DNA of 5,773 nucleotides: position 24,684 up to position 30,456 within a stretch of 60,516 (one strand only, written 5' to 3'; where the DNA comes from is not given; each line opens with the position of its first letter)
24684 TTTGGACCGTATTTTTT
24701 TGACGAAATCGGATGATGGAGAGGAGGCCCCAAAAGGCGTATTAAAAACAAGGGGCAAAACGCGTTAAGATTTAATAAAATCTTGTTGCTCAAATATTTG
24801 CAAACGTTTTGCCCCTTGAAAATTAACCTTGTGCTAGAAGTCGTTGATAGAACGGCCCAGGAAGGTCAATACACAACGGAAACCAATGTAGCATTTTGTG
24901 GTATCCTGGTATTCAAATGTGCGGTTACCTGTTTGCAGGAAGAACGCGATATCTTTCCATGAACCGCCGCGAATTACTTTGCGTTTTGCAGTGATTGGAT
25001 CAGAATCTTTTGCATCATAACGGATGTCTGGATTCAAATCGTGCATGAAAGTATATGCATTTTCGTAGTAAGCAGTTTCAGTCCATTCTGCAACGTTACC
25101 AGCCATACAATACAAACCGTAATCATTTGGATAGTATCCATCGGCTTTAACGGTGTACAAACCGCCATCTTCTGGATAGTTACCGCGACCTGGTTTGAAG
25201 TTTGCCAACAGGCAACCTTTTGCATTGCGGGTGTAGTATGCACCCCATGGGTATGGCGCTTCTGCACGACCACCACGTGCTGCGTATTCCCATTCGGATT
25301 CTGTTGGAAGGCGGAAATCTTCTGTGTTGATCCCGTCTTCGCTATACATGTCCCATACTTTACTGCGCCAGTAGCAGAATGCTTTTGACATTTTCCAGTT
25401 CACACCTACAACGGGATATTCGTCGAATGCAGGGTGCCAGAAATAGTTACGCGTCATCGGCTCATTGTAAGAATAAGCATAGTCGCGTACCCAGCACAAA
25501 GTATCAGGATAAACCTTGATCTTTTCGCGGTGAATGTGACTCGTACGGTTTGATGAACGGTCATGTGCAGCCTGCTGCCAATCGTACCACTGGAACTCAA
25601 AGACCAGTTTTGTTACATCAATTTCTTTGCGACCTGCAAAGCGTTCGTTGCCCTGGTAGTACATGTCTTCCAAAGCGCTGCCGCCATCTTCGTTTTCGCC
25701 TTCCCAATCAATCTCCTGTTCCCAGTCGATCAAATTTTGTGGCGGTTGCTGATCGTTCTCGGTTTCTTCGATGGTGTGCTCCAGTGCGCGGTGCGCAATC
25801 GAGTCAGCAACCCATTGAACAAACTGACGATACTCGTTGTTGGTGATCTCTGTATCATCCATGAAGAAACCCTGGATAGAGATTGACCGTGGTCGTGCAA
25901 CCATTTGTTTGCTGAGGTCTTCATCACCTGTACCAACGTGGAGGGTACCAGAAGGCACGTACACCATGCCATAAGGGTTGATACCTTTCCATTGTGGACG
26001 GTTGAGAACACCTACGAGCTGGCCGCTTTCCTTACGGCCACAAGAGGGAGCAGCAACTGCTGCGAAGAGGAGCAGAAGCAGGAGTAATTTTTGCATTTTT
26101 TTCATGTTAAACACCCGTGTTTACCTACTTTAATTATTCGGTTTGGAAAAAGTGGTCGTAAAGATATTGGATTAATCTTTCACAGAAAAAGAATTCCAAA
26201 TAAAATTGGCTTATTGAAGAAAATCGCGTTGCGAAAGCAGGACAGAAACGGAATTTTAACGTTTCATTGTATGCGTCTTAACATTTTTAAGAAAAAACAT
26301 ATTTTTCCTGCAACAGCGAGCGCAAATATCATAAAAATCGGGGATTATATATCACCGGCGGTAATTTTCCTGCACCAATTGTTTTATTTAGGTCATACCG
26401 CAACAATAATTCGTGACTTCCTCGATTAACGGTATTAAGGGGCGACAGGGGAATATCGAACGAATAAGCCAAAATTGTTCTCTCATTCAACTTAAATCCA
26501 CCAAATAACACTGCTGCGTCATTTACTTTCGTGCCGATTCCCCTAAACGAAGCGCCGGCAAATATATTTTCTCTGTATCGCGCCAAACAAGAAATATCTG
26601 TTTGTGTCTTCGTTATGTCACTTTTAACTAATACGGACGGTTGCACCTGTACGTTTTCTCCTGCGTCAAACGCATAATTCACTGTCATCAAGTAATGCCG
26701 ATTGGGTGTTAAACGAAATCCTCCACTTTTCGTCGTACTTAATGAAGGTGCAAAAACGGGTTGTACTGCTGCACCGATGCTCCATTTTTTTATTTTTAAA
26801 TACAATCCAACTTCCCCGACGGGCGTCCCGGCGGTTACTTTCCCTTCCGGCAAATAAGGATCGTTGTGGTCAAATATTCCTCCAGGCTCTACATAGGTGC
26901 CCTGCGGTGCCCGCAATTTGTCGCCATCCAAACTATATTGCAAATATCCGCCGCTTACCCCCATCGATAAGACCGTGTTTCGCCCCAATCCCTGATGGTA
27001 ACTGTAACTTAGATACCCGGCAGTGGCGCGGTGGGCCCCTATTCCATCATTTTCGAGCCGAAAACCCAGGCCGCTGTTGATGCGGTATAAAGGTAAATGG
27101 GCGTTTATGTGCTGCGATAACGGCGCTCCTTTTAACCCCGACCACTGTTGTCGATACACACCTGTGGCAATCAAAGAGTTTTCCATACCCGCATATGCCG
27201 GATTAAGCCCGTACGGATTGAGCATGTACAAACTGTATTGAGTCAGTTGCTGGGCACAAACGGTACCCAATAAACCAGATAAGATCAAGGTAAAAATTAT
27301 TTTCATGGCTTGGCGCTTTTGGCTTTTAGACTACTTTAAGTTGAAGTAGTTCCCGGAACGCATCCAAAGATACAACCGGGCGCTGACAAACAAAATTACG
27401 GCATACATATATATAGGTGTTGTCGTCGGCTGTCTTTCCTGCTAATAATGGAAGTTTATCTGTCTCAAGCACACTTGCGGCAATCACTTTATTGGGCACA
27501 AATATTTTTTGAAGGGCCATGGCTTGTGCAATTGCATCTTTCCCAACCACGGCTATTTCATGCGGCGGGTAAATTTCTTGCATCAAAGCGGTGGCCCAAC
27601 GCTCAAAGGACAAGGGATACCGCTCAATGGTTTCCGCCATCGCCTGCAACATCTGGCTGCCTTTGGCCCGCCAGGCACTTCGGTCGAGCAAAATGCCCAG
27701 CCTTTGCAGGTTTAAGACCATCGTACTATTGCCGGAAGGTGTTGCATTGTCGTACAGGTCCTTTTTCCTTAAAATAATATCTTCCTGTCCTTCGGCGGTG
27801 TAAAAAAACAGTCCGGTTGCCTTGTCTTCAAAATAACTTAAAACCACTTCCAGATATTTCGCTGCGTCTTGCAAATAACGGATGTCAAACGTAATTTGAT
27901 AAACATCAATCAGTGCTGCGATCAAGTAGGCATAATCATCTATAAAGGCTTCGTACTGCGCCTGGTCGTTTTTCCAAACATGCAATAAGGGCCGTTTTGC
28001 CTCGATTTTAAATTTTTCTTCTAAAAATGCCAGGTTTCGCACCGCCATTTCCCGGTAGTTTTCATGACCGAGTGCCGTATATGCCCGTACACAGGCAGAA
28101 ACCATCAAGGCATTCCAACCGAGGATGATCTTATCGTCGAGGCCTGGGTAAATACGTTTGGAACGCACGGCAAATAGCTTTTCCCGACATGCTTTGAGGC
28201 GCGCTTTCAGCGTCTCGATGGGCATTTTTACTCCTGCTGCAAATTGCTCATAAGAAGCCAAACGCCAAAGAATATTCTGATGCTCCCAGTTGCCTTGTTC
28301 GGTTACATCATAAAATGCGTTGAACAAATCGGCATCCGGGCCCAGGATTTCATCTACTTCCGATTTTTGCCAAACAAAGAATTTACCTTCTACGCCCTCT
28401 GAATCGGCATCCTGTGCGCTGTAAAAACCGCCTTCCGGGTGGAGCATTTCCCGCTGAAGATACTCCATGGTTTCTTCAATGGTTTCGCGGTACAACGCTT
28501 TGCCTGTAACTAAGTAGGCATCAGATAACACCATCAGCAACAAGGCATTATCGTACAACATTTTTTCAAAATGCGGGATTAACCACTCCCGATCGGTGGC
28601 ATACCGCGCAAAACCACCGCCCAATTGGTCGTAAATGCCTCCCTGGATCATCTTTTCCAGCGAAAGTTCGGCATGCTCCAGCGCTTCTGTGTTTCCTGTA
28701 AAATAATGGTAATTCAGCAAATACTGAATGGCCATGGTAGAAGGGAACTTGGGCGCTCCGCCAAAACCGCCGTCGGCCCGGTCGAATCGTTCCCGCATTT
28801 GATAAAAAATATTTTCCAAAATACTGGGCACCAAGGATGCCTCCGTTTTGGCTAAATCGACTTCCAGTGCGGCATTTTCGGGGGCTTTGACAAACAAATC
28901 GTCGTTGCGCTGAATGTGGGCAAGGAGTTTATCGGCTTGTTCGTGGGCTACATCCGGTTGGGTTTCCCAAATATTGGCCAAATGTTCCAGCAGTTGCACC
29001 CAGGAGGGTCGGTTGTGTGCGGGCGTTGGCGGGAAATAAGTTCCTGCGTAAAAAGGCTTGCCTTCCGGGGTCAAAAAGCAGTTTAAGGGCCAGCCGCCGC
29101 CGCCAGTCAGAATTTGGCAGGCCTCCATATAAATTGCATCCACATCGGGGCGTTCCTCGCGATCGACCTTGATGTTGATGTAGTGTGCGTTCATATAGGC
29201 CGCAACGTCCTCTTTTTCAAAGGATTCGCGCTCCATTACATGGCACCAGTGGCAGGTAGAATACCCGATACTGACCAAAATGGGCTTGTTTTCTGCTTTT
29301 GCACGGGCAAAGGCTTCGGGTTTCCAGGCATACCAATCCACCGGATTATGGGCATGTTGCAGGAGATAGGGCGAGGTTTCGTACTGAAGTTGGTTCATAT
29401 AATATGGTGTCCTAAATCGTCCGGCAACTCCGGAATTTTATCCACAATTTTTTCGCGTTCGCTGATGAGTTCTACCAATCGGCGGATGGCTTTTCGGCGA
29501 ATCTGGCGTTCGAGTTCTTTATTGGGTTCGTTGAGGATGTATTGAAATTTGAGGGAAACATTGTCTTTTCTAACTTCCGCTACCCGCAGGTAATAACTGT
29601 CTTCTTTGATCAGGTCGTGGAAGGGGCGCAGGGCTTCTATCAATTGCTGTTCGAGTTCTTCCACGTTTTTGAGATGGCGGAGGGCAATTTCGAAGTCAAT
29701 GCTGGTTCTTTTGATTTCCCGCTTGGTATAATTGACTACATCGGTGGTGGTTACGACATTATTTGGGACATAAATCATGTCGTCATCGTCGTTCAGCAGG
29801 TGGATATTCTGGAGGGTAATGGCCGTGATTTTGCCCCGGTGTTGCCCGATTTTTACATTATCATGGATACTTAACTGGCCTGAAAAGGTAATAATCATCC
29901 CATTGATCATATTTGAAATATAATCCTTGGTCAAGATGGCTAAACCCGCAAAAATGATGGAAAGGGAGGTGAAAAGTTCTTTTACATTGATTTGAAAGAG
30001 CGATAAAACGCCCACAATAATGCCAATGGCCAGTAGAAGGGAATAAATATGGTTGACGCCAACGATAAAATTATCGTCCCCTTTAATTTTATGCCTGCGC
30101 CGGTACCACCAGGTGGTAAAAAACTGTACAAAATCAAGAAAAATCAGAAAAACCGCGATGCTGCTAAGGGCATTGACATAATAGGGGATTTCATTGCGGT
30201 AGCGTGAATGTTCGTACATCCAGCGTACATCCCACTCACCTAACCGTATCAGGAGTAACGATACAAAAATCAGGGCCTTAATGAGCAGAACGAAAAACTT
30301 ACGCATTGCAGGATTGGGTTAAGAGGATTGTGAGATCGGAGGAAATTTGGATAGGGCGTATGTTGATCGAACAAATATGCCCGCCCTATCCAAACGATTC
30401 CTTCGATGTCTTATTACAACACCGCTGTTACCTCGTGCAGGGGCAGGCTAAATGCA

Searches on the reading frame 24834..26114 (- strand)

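Call 56: search_protein_families(library=pfam, proteins=[window:24834-26114:-], max_evalue=0.001)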
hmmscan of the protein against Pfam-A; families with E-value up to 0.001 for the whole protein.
window:24834-26114:- (426 aa): 1 family
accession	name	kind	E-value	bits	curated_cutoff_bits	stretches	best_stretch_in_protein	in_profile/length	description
PF03781.23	FGE-sulfatase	-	1.6e-42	146.4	23.3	1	49-415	4-254/255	Sulfatase-modifying factor enzyme 1-like domain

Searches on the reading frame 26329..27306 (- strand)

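Call 56: search_protein_families(library=pfam, proteins=[window:26329-27306:-], max_evalue=0.001)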
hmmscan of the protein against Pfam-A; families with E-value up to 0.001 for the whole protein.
window:26329-27306:- (325 aa): 1 family
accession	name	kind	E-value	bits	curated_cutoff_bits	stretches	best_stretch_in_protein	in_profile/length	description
PF11751.14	PorP_SprF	-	3.5e-61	207.6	22.3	1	17-304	2-273/273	Type IX secretion system membrane protein PorP/SprF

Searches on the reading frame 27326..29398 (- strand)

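Call 56: search_protein_families(library=pfam, proteins=[window:27326-29398:-], max_evalue=0.001)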
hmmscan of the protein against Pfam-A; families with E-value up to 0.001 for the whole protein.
window:27326-29398:- (690 aa): 4 families
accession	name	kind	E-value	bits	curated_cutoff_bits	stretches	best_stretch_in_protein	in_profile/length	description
PF03190.21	Thioredox_DsbH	-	2.8e-75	252.2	27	1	2-162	2-162/163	Protein of unknown function, DUF255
PF13899.12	Thioredoxin_7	-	1.1e-11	45.1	27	1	21-110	1-82/83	Thioredoxin-like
PF07221.17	GlcNAc_2-epim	-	1.4e-05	24.9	23.4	0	237-329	42-127/347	N-acylglucosamine 2-epimerase (GlcNAc 2-epimerase)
PF13098.12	Thioredoxin_2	-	0.0004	21.1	27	0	33-81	1-53/104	Thioredoxin-like domain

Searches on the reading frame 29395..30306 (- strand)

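Call 56: search_protein_families(library=pfam, proteins=[window:29395-30306:-], max_evalue=0.001)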
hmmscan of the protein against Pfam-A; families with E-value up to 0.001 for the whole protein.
window:29395-30306:- (303 aa): 1 family
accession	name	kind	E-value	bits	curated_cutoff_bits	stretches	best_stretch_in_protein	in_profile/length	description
PF00924.24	MS_channel_2nd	-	3.2e-13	50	20.2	1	128-195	1-68/68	Mechanosensitive ion channel, beta-domain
